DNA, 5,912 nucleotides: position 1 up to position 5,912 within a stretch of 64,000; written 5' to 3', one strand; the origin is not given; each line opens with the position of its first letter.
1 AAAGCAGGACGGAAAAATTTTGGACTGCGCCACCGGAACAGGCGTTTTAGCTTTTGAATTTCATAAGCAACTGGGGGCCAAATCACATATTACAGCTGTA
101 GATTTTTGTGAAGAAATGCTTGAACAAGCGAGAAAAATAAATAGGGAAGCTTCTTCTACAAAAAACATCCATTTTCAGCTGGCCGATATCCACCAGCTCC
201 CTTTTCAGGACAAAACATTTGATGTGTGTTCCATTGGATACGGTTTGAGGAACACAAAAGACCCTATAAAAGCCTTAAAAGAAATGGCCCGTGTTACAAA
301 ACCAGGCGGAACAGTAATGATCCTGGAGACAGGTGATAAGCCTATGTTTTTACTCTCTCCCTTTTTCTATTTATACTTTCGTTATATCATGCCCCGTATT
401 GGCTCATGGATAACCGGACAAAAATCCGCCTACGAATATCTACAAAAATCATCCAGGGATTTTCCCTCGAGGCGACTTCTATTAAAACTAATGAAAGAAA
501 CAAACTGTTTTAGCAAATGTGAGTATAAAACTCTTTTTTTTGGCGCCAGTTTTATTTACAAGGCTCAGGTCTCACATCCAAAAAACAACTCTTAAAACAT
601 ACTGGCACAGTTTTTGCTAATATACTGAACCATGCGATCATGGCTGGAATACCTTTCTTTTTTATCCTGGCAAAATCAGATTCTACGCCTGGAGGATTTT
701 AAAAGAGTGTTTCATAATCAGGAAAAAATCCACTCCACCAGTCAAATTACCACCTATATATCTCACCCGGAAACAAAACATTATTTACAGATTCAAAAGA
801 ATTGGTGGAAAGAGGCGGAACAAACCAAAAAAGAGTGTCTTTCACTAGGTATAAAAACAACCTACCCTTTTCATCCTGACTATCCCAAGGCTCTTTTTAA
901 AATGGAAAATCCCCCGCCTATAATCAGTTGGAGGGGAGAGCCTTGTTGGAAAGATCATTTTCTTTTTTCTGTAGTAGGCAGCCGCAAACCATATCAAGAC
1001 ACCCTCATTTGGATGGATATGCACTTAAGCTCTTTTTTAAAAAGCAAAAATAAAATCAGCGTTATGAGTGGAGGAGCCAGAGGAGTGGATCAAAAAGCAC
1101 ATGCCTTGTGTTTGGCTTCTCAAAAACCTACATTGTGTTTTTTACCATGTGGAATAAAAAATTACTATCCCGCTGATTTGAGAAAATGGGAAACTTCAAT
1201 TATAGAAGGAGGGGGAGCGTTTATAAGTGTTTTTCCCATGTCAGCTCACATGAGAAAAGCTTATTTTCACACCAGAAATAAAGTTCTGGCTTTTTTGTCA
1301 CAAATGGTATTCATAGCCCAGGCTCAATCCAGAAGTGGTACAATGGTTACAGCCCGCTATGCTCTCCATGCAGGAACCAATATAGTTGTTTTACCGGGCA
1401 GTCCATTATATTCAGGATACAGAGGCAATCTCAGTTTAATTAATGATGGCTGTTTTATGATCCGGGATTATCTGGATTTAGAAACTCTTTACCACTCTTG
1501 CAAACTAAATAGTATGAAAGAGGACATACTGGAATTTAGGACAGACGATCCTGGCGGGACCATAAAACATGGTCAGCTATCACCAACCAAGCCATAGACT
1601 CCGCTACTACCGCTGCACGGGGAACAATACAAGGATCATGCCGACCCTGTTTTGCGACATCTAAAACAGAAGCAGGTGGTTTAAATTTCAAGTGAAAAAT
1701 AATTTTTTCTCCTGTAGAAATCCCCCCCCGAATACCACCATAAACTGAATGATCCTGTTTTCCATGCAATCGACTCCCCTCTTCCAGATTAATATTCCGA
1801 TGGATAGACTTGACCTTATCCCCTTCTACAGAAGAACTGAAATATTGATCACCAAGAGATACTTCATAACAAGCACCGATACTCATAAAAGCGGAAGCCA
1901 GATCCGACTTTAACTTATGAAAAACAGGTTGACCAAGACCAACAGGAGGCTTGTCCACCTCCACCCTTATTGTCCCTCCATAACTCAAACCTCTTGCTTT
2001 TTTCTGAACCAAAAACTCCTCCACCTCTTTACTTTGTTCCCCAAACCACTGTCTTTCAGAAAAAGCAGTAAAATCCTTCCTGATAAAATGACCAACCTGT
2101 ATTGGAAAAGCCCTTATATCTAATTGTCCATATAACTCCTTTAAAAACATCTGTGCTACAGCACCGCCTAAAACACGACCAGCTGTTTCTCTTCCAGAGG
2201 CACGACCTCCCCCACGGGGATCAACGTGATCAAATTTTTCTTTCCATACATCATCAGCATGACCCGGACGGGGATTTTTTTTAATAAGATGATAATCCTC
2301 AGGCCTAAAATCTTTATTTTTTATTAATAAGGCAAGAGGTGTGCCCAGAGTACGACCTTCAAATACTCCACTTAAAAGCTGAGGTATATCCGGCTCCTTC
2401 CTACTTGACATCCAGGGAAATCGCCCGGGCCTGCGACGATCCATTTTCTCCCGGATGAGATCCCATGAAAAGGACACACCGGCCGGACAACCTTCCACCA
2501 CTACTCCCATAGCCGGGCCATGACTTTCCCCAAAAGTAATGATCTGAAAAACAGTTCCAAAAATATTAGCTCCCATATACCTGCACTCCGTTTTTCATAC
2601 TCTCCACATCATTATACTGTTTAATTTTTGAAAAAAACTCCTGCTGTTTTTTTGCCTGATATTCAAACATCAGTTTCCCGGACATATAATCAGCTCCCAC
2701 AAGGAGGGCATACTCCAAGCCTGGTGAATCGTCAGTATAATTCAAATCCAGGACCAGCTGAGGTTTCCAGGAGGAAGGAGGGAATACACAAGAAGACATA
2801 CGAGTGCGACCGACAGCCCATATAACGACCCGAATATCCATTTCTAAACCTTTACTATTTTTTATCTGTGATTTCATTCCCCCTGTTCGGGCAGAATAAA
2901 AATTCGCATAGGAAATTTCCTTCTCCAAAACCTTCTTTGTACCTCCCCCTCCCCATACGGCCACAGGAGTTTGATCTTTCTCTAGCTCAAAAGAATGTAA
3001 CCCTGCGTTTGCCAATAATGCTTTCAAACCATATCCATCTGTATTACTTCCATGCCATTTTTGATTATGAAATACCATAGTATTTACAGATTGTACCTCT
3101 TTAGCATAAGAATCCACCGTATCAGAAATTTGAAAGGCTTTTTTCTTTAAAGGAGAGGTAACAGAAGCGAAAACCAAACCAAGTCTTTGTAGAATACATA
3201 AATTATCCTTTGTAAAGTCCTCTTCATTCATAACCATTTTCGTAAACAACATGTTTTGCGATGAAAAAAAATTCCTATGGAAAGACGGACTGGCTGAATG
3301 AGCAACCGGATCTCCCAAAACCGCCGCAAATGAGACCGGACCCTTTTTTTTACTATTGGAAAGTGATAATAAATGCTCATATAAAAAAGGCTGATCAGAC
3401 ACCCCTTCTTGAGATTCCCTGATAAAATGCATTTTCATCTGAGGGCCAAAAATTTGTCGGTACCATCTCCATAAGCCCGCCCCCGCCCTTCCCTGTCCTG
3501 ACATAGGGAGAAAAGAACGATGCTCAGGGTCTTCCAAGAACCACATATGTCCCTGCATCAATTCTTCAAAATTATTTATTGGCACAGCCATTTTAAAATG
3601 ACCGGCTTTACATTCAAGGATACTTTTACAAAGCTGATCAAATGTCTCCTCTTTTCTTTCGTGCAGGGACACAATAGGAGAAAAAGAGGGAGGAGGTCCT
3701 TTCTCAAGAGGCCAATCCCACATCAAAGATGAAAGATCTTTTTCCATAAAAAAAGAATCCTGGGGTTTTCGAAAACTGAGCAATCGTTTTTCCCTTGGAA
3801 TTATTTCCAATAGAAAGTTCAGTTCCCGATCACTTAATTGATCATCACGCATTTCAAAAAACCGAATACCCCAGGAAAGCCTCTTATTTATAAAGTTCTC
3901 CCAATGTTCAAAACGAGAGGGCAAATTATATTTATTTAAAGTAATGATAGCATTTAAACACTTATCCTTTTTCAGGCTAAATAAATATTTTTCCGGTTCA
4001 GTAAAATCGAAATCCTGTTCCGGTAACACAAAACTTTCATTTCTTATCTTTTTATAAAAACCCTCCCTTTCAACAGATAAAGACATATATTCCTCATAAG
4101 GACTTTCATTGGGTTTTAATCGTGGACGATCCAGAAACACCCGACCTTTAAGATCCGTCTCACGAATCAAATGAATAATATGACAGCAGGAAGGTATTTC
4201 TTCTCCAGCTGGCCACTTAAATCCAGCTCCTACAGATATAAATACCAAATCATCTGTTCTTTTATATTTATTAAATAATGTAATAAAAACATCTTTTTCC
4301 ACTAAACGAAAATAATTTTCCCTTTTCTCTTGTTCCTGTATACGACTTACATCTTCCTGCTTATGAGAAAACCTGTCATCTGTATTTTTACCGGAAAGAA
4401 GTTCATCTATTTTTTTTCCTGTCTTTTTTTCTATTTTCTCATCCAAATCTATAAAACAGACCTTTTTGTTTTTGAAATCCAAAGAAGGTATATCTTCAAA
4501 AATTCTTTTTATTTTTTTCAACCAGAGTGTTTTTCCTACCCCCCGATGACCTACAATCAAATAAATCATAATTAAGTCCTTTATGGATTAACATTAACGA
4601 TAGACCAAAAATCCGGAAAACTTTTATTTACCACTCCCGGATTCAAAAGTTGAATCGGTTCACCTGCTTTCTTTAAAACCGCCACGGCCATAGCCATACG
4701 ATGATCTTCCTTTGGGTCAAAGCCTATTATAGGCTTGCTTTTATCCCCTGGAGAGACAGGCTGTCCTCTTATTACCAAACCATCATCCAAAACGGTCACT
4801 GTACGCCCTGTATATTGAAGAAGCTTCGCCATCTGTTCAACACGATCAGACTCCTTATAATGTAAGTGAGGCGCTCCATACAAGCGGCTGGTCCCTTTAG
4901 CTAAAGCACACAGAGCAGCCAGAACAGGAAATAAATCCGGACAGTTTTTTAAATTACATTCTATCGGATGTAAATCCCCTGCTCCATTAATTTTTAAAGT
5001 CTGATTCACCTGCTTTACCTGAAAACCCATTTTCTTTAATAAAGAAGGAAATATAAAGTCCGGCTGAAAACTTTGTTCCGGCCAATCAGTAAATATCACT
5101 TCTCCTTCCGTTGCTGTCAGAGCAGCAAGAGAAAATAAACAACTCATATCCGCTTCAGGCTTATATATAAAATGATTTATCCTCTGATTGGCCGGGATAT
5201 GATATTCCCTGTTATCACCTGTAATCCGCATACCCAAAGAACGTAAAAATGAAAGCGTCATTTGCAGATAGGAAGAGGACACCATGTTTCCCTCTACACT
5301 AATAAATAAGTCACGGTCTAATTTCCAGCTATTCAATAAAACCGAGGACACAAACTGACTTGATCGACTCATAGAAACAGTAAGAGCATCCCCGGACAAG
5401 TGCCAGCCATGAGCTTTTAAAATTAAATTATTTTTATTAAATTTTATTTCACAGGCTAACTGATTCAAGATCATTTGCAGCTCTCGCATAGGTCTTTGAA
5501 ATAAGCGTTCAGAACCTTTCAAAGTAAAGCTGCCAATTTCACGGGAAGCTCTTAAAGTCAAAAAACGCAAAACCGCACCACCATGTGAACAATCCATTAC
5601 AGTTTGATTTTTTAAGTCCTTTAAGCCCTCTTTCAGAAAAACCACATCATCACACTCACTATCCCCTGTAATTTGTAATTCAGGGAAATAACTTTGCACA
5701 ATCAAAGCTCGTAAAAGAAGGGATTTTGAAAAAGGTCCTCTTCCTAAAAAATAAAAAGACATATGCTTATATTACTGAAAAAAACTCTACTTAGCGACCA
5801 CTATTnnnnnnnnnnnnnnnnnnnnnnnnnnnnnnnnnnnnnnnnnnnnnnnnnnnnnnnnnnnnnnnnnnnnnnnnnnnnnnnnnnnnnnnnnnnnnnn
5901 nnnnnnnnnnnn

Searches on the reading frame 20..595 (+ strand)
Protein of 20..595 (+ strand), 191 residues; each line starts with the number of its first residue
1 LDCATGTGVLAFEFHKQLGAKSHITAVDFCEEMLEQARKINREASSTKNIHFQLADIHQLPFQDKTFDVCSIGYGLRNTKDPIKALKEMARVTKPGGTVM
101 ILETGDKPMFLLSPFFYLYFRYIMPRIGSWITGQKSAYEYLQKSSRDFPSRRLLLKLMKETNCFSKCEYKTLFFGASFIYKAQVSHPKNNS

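Call 72: search_protein_families(library=pfam, proteins=[window:20-595:+], max_evalue=0.00001)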
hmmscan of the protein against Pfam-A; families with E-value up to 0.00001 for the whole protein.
window:20-595:+ (191 aa): 6 families
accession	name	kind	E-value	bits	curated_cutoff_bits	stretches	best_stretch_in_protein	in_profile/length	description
PF01209.24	Ubie_methyltran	-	3.6e-45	154.6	20.1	1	1-179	52-228/233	ubiE/COQ5 methyltransferase family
PF13847.12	Methyltransf_31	-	2.6e-23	82.8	27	1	1-103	8-111/145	Methyltransferase domain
PF08241.18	Methyltransf_11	-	3.3e-21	76.2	21.2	1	2-101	2-95/95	Methyltransferase domain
PF13649.12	Methyltransf_25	-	3.4e-21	76.2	27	1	1-97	2-97/97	Methyltransferase domain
PF08242.18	Methyltransf_12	-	4.7e-11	43.7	30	1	2-98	2-97/98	Methyltransferase domain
PF13489.12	Methyltransf_23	-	2.9e-09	37.3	27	1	2-104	28-119/164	Methyltransferase domain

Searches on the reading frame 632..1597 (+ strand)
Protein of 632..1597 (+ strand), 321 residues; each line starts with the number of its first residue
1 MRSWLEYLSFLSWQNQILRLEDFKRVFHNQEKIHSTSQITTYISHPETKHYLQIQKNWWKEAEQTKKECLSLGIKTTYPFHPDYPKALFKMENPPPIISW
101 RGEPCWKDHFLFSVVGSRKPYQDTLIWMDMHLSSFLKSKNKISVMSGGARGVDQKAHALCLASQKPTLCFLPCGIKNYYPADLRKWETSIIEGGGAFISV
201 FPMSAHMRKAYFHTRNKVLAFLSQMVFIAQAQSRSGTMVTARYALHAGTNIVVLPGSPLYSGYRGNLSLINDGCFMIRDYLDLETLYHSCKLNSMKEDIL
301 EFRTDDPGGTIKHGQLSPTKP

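Call 72: search_protein_families(library=pfam, proteins=[window:632-1597:+], max_evalue=0.00001)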
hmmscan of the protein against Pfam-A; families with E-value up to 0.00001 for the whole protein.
window:632-1597:+ (321 aa): 1 family
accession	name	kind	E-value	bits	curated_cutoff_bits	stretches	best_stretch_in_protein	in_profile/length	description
PF02481.21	DNA_processg_A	-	3.8e-47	160.6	29.6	1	72-277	5-210/212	DNA recombination-mediator protein A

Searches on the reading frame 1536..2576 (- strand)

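Call 72: search_protein_families(library=pfam, proteins=[window:1536-2576:-], max_evalue=0.00001)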
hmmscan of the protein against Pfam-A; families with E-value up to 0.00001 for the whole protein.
window:1536-2576:- (346 aa): 1 family
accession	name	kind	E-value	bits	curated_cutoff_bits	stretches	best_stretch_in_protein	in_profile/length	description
PF01264.26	Chorismate_synt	-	2.2e-92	309.7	27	1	10-338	1-327/327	Chorismate synthase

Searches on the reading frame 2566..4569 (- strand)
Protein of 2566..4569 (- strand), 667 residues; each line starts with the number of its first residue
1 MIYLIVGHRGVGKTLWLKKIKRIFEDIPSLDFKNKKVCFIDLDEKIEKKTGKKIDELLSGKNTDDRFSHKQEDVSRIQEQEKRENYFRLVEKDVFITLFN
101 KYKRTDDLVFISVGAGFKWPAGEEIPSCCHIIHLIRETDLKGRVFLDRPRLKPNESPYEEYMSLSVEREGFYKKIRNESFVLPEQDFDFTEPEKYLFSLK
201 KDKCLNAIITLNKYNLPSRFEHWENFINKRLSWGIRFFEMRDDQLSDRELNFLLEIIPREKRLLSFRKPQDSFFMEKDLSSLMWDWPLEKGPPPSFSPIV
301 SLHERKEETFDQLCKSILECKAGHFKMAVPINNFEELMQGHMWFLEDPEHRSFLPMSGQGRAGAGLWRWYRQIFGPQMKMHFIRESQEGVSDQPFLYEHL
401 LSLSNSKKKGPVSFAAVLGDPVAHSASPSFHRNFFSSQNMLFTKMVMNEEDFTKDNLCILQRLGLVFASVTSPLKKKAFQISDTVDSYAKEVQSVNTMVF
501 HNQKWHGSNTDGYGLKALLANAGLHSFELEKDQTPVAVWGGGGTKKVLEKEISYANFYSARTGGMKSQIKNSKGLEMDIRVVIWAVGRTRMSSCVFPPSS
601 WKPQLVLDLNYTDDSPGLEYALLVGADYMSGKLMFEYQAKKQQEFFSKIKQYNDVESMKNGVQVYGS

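Call 3: search_protein_families(library=pfam, proteins=[window:2566-4569:-], max_evalue=1)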
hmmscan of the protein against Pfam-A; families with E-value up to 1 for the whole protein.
window:2566-4569:- (667 aa): 7 families
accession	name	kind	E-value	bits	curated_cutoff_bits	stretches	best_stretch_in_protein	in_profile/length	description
PF08501.16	Shikimate_dh_N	-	1e-12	48.6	27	1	417-497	1-82/83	Shikimate dehydrogenase substrate binding domain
PF01202.28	SKI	-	0.0014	19.2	22.1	1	36-67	17-47/159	Shikimate kinase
PF13173.12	AAA_14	-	0.0019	18.7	27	1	2-57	4-53/129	AAA domain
PF01637.24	ATPase_2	-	0.037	14.3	33.2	1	2-71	22-78/225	ATPase domain predominantly from Archaea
PF03193.22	RsgA_GTPase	-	0.063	13.5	30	1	184-244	34-93/174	RsgA GTPase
PF16949.11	ABC_tran_2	-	0.074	12.3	25.7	1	564-641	182-259/542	Putative ATP-binding cassette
PF13401.12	AAA_22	-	0.14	13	27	1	2-65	7-70/130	AAA domain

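Call 4: search_protein_families(library=ncbifam, proteins=[window:2566-4569:-], max_evalue=1)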
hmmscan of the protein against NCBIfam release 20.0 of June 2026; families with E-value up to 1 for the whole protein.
window:2566-4569:- (667 aa): 20 families
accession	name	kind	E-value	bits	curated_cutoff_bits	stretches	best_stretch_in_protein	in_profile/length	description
TIGR00507.1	aroE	equivalog_domain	3.8e-27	95.1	200.2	1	415-661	3-264/270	shikimate dehydrogenase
NF006802.0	PRK09310.1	equivalog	1.9e-25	89.6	598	1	297-662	105-470/477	bifunctional 3-dehydroquinate dehydratase/shikimate dehydrogenase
NF001316.0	PRK00258.2-5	equivalog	3.5e-22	78.9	247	1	415-550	4-130/263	shikimate dehydrogenase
NF001312.0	PRK00258.1-4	equivalog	1.4e-20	73.7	295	1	409-547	6-141/285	shikimate dehydrogenase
NF001310.0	PRK00258.1-2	equivalog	8e-20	71.1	221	1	416-546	6-134/279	shikimate dehydrogenase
NF001319.0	PRK00258.3-3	equivalog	1.5e-18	66.8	252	1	416-559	10-148/279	shikimate dehydrogenase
NF001311.0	PRK00258.1-3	equivalog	2.3e-18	66.4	235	1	415-545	8-133/279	shikimate dehydrogenase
NF001314.0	PRK00258.2-2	equivalog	1.4e-15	57.1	248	1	411-545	6-137/290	shikimate dehydrogenase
TIGR01809.1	Shik-DH-AROM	equivalog_domain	1.2e-13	50.8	196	1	415-545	8-137/282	shikimate dehydrogenase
NF001322.0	PRK00258.3-6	equivalog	2.2e-13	50.2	285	1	413-556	6-144/272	shikimate dehydrogenase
NF001315.0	PRK00258.2-4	equivalog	1.5e-11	44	413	1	411-547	6-136/284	shikimate dehydrogenase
NF009200.0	PRK12548.1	subfamily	1.2e-10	41.3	432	1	410-544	7-137/289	shikimate dehydrogenase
NF009201.0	PRK12549.1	subfamily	9.9e-10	38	235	1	415-531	10-131/286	shikimate dehydrogenase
NF009202.0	PRK12550.1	equivalog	4e-09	36.1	306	1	429-548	25-137/272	shikimate 5-dehydrogenase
NF001313.0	PRK00258.2-1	equivalog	5.5e-09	36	431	1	410-544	7-139/290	shikimate dehydrogenase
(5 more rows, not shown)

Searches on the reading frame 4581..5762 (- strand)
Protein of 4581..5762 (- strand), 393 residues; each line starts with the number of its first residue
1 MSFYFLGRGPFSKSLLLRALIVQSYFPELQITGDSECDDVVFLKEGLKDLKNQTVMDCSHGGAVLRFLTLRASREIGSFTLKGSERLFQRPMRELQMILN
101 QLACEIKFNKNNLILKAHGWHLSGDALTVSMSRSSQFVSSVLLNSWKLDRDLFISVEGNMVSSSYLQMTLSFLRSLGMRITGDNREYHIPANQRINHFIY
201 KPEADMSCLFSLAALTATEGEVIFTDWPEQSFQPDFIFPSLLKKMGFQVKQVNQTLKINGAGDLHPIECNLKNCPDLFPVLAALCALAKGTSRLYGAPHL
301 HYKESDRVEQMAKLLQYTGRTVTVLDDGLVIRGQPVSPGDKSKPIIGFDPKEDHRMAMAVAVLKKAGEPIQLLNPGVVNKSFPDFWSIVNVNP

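Call 3: search_protein_families(library=pfam, proteins=[window:4581-5762:-], max_evalue=1)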
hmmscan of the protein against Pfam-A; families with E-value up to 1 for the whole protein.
window:4581-5762:- (393 aa): 3 families
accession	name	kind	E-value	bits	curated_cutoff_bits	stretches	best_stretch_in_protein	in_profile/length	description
PF00275.25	EPSP_synthase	-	9e-53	179.9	22.8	1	36-387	62-415/417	EPSP synthase (3-phosphoshikimate 1-carboxyvinyltransferase)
PF05878.16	Phyto_Pns9_10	-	0.038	13.6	27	1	51-114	55-117/344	Phytoreovirus nonstructural protein Pns9/Pns10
PF15384.11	PAXX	-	0.045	13.8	25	1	307-380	109-183/194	PAXX, PAralog of XRCC4 and XLF, also called C9orf142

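Call 4: search_protein_families(library=ncbifam, proteins=[window:4581-5762:-], max_evalue=1)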
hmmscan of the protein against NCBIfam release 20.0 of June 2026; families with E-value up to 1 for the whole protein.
window:4581-5762:- (393 aa): 5 families
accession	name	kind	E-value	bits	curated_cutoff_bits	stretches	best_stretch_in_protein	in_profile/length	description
TIGR01356.1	aroA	equivalog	1e-66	225.5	287.25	1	50-389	67-409/415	3-phosphoshikimate 1-carboxyvinyltransferase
NF008816.0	PRK11860.1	equivalog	2.6e-36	125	943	1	60-387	94-430/662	bifunctional 3-phosphoshikimate 1-carboxyvinyltransferase/cytidylate kinase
NF011381.1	PRK14806.1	equivalog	3.7e-21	75.1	902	1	45-389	377-723/733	bifunctional prephenate dehydrogenase/3-phosphoshikimate 1-carboxyvinyltransferase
TIGR01072.1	murA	equivalog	4.6e-05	22.4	392.7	1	94-334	52-286/416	UDP-N-acetylglucosamine 1-carboxyvinyltransferase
NF006873.0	PRK09369.1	subfamily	0.00021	20.1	297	1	161-297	119-393/419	UDP-N-acetylglucosamine 1-carboxyvinyltransferase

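Call 8: find_encoding_contigs(protein=window:4581-5762:-, flank=10000, max_places=6)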
Protein window:4581-5762:- (393 aa): 1 contig read that carries it; 1 place shown.
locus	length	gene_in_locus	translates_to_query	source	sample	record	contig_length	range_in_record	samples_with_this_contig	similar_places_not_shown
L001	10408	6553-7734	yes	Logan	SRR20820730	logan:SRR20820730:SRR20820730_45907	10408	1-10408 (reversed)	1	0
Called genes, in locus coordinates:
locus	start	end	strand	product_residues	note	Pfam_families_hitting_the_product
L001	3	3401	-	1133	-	?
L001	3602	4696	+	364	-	PF01761:DHQ_synthase, PF24621:DHQS_C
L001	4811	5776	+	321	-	-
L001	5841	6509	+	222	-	-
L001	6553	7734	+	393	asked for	PF00275:EPSP_synthase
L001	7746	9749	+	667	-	PF08501:Shikimate_dh_N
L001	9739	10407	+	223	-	?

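Call 14: find_related_loci(query=window:4581-5762:-, collection=genome_contigs, flank=8000)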
Query window:4581-5762:- (393 aa) in genome_contigs; peptide patterns used: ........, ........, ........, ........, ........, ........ (x = any residue, [..] = any of these).
51 stretches matched a pattern; 4 encode a relative of the query (tblastn E <= 1e-3); 4 distinct loci.
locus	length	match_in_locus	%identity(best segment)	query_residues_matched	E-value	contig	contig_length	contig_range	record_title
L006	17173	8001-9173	68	1-391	9e-179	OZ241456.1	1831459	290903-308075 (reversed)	MAG: Bdellovibrionales bacterium isolate b7f951f6-ad55-4040-9540-f2673886bfab genome assembly, chromosome: 1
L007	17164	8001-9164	64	1-390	1e-167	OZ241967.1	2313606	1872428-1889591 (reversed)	MAG: Bdellovibrionales bacterium isolate 18183e43-9e19-4b4c-84d8-5252462bff35 genome assembly, chromosome: 1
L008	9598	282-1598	58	1-393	4e-165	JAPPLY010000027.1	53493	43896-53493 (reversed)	MAG: Bdellovibrionales bacterium isolate RHO3_bin_33 NODE_1383_length_53493_cov_14.999476, whole genome shotgun sequence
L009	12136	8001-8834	26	129-386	7e-15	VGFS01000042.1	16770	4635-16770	MAG: Bacteroidetes bacterium isolate M_surface_9_m1_279 M_surface_9_m1_279_Ga0194116_10004184, whole genome shotgun sequ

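Call 70: search_protein_families(library=pfam, proteins=[L007:7222-7965:+], max_evalue=0.01)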
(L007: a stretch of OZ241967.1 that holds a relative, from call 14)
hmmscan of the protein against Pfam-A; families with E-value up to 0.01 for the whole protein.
L007:7222-7965:+ (247 aa): 3 families
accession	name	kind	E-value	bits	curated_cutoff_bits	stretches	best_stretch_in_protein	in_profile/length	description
PF20080.4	ALTTAQ_rpt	-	9.4e-12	44.8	26.4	0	210-240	7-37/38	ALTTAQ repeat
PF15335.11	CAAP1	-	1e-05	26.3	25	0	45-79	25-59/63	Caspase activity and apoptosis inhibitor 1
PF18247.6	AvrM_N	-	0.0048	17.3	25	0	192-220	4-32/65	Flax-rust effector AvrM N-terminal domain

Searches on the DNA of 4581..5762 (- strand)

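Call 90: search_rna_families(sources=[L006, L007], threshold=gathering)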
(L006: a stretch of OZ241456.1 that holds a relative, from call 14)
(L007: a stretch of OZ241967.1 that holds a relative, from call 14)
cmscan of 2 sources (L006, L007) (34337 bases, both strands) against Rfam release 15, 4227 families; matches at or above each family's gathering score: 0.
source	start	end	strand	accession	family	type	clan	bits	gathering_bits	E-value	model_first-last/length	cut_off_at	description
